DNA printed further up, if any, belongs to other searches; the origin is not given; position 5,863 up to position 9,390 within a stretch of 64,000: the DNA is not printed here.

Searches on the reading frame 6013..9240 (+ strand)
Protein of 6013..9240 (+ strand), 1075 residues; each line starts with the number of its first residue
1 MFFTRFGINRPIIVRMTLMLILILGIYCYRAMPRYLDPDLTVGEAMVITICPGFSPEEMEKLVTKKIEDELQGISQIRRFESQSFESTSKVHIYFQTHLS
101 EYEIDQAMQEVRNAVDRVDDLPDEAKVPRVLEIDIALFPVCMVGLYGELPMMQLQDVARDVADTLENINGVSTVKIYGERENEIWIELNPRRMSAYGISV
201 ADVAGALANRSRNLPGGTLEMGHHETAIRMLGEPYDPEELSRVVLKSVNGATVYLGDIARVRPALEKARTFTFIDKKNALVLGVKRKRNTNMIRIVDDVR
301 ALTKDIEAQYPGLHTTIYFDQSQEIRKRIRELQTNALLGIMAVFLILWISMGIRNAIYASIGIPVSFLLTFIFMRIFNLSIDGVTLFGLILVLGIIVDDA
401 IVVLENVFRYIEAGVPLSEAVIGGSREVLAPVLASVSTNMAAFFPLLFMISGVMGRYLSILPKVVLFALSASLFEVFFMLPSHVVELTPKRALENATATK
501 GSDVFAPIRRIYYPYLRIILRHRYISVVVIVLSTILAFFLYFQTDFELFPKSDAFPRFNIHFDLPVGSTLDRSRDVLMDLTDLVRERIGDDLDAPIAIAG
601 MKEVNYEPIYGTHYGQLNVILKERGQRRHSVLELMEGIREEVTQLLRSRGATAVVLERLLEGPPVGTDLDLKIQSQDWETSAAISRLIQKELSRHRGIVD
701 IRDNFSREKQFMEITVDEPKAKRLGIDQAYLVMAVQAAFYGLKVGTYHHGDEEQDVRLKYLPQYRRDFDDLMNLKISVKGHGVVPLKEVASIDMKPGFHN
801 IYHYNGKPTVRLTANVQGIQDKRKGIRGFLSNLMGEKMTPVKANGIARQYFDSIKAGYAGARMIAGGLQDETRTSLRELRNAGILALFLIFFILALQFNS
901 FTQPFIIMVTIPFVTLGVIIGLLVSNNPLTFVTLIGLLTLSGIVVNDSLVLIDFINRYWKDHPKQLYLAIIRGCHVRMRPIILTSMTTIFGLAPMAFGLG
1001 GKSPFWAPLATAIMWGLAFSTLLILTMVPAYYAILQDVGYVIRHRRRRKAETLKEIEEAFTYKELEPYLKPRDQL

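Call 28: search_protein_families(library=pfam, proteins=[window:6013-9240:+])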
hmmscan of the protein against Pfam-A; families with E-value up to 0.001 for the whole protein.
window:6013-9240:+ (1075 aa): 3 families
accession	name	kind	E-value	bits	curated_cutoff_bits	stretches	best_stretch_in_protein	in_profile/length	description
PF00873.25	ACR_tran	-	3.1e-187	624.8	28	1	4-1035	2-1020/1021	AcrB/AcrD/AcrF family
PF03176.21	MMPL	-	1.4e-05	24.7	20.5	1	868-1050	134-316/333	MMPL family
PF02355.23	SecD_SecF_C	-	0.00019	21.3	20.5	0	884-1022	38-173/189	Protein export membrane protein SecD/SecF, C-terminal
